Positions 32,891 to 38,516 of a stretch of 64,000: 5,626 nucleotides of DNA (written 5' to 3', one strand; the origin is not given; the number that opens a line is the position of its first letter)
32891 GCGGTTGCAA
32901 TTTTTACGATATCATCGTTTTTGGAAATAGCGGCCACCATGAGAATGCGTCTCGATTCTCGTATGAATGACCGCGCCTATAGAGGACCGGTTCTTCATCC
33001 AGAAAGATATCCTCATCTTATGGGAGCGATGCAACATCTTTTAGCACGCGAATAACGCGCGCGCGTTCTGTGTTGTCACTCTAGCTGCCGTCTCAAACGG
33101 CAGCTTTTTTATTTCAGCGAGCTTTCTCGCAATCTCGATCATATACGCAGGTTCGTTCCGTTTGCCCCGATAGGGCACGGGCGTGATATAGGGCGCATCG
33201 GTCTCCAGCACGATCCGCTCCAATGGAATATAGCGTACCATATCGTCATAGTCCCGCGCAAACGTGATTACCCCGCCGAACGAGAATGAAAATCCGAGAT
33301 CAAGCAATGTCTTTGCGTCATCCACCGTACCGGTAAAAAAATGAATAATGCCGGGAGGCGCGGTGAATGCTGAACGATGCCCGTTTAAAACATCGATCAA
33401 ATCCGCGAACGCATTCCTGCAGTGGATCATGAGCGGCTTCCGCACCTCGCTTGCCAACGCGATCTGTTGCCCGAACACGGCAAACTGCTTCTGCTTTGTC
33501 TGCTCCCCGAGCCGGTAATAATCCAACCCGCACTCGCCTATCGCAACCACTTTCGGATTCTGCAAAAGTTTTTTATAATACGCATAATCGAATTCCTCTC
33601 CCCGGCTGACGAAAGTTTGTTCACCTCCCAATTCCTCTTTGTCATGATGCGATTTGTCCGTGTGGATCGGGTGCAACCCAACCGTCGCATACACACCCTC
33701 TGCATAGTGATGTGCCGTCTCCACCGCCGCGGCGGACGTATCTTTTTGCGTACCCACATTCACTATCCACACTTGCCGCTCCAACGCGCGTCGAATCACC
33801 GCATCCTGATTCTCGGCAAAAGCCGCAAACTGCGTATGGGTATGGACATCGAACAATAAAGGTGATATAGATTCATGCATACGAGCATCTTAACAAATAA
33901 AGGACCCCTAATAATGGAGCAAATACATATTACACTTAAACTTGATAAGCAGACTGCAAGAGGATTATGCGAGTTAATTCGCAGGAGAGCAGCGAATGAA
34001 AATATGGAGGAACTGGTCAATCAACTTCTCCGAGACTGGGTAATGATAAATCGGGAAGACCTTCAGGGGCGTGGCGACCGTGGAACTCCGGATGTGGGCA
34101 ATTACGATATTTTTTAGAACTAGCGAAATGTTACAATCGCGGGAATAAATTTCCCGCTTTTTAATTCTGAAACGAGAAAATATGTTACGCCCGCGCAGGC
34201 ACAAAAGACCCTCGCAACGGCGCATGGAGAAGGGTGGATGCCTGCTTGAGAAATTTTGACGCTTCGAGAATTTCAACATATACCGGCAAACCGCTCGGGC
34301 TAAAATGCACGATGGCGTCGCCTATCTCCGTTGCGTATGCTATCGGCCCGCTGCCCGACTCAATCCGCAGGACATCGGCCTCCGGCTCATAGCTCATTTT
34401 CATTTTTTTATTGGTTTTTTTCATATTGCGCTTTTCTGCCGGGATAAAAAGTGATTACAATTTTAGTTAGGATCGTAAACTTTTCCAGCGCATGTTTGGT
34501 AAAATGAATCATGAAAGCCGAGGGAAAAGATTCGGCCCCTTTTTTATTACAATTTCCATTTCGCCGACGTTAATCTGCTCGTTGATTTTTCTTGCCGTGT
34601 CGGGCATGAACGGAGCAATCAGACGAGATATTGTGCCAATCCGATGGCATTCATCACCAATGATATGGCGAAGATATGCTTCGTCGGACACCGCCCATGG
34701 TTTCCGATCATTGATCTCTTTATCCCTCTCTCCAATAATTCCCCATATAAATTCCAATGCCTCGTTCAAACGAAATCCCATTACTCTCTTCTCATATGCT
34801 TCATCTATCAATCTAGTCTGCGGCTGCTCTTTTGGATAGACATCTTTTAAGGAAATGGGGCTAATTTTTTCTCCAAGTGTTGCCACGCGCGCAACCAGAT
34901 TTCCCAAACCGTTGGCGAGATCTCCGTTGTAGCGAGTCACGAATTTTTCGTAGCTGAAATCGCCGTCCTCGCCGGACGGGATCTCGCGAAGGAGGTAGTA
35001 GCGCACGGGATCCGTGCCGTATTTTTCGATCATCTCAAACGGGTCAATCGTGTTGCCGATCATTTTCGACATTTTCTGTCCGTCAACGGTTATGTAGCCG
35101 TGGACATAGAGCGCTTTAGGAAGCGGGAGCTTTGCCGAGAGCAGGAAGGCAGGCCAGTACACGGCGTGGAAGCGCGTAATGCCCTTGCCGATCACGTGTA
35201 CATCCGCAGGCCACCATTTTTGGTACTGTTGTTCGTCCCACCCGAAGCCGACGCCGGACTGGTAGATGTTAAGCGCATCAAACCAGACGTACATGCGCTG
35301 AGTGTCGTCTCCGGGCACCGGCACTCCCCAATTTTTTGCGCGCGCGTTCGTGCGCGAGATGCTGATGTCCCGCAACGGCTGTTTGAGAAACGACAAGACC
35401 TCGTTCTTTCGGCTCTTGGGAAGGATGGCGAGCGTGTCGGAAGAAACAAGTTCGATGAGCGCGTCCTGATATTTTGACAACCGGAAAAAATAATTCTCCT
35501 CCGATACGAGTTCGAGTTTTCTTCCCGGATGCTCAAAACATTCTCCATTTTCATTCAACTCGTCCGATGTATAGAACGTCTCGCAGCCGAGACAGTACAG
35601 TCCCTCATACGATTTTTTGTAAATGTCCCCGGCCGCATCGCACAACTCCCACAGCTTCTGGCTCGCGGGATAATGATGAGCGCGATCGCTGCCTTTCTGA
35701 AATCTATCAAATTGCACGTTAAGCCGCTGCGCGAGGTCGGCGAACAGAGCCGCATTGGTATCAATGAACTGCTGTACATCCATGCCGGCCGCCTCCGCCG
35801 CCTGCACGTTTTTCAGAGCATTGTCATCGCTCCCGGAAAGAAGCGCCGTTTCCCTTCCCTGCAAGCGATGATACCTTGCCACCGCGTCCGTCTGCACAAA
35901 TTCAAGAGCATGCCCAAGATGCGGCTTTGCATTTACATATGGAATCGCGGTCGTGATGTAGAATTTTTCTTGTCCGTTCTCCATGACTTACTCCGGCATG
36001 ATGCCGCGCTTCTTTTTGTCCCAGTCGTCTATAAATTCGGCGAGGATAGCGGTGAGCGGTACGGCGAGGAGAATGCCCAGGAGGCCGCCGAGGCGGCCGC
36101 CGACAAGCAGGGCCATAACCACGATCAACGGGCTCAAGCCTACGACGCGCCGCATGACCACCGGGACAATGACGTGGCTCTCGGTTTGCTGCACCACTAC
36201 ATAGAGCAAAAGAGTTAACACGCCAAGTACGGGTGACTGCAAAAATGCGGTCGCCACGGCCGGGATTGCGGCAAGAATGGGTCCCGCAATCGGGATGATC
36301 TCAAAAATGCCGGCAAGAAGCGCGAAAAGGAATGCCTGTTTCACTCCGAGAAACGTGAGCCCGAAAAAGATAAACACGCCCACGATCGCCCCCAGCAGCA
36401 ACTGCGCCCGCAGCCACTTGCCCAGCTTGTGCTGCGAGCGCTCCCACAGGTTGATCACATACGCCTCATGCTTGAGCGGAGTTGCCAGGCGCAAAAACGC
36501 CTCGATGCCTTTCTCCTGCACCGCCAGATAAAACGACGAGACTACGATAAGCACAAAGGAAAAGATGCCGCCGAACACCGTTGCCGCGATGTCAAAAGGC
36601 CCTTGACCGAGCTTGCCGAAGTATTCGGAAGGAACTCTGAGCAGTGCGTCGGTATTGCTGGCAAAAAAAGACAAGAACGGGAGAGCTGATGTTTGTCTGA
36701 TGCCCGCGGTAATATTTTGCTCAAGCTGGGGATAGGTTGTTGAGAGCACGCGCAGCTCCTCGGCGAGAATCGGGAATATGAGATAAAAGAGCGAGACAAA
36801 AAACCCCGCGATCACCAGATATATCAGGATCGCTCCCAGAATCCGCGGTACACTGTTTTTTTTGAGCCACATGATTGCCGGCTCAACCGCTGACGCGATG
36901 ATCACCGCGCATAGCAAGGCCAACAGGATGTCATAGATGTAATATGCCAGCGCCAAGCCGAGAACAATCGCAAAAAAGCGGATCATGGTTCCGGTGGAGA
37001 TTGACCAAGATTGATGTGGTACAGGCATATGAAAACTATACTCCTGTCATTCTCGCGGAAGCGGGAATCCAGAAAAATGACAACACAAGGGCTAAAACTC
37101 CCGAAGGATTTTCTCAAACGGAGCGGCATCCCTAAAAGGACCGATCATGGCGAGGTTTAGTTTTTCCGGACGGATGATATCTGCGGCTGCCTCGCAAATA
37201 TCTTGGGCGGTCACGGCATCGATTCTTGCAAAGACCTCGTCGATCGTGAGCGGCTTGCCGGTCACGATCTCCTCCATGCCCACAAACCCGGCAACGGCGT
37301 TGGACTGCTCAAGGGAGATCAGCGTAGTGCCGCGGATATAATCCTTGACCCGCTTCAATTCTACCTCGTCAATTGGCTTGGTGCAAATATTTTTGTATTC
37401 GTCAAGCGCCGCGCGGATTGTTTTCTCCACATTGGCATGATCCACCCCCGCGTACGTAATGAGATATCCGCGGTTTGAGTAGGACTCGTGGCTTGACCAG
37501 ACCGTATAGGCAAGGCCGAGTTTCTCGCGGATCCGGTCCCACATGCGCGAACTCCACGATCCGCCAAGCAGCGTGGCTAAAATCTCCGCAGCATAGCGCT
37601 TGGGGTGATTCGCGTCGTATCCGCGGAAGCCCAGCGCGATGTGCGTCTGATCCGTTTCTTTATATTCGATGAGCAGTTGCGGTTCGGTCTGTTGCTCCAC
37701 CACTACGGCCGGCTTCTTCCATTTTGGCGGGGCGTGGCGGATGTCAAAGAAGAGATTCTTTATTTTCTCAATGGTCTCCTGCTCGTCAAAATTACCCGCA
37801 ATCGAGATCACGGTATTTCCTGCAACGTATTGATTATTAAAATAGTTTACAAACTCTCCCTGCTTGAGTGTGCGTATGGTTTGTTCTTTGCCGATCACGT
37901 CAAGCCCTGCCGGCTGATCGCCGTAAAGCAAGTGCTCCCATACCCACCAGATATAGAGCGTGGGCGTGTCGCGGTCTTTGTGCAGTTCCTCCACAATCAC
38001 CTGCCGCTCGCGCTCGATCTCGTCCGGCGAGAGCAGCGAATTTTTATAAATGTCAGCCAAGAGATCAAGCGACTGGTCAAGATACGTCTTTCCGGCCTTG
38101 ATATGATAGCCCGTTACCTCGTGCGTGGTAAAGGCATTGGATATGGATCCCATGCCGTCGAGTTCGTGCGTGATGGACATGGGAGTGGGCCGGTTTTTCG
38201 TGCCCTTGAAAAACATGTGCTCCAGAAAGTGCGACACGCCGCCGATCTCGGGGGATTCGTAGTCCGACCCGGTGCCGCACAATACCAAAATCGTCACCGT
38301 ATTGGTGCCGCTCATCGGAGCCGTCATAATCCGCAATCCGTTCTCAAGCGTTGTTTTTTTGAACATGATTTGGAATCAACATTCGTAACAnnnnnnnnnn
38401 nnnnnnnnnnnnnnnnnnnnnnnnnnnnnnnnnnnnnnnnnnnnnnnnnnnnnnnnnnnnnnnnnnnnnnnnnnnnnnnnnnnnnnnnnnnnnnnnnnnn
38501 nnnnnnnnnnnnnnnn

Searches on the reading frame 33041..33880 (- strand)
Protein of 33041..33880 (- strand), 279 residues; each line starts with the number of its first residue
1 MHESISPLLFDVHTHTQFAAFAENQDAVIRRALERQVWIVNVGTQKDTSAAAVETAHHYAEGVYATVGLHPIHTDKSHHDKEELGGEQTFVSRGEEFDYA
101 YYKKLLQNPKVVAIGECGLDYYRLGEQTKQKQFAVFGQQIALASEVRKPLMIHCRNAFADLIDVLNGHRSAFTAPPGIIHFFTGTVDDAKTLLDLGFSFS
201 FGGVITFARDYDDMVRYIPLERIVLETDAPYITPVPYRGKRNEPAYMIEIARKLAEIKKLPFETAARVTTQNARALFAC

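Call 57: search_protein_families(library=pfam, proteins=[window:33041-33880:-], max_evalue=0.00001)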
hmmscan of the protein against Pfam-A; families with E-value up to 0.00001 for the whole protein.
window:33041-33880:- (279 aa): 1 family
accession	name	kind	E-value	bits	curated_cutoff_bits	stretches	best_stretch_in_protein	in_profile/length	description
PF01026.27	TatD_DNase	-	8.1e-77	258.5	27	1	10-277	1-252/253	TatD related DNase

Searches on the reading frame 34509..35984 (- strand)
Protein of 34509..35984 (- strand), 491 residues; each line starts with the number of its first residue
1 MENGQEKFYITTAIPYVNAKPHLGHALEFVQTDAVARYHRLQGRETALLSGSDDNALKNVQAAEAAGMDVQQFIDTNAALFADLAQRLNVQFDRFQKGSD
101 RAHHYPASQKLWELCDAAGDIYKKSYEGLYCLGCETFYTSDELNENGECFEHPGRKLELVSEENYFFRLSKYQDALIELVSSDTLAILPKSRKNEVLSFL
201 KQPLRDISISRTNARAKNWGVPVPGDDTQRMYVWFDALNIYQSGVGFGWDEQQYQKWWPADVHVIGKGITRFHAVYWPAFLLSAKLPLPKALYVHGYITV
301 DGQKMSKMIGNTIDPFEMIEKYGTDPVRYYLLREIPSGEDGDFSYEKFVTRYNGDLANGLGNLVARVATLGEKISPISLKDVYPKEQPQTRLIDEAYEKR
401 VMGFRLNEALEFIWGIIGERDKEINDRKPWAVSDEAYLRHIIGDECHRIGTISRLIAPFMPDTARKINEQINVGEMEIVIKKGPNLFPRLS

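Call 58: search_protein_families(library=pfam, proteins=[window:34509-35984:-], max_evalue=0.00001)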
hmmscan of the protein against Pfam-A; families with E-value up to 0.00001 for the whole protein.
window:34509-35984:- (491 aa): 3 families
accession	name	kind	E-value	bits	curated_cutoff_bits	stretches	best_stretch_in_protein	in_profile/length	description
PF09334.17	tRNA-synt_1g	-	2.3e-95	320.1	20.1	1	9-367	2-390/391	tRNA synthetases class I (M)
PF00133.28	tRNA-synt_1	-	1.5e-29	103.4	22.7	2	230-340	298-410/414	tRNA synthetases class I (I, L, M and V)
PF01406.26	tRNA-synt_1e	-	5e-11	42.9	27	0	294-333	242-282/301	tRNA synthetases class I (C) catalytic domain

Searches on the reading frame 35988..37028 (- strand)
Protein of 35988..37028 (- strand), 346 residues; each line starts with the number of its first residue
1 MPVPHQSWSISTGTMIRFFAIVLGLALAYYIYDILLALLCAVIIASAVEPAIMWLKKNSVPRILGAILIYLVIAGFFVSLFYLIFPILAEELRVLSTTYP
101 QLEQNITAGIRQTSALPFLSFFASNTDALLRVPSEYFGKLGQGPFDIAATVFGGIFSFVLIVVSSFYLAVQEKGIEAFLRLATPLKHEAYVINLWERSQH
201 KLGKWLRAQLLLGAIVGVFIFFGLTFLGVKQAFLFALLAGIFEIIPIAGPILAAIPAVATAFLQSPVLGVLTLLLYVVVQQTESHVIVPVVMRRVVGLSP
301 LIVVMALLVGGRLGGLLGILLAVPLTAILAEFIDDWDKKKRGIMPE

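Call 58: search_protein_families(library=pfam, proteins=[window:35988-37028:-], max_evalue=0.00001)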
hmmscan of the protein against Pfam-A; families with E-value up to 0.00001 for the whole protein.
window:35988-37028:- (346 aa): 1 family
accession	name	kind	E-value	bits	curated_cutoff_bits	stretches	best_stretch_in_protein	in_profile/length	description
PF01594.21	AI-2E_transport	-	5.2e-59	200.5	34.3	1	17-336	3-326/327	AI-2E family transporter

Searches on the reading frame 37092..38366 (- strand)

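Call 58: search_protein_families(library=pfam, proteins=[window:37092-38366:-], max_evalue=0.00001)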
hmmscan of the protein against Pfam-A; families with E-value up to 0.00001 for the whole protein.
window:37092-38366:- (424 aa): 2 families
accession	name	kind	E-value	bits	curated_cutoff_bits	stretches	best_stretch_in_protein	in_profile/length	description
PF05193.26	Peptidase_M16_C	-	2.9e-38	132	23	1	171-342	6-179/181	Peptidase M16 inactive domain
PF00675.25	Peptidase_M16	-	1.1e-31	110.1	22.3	1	19-130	8-118/149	Insulinase (Peptidase family M16)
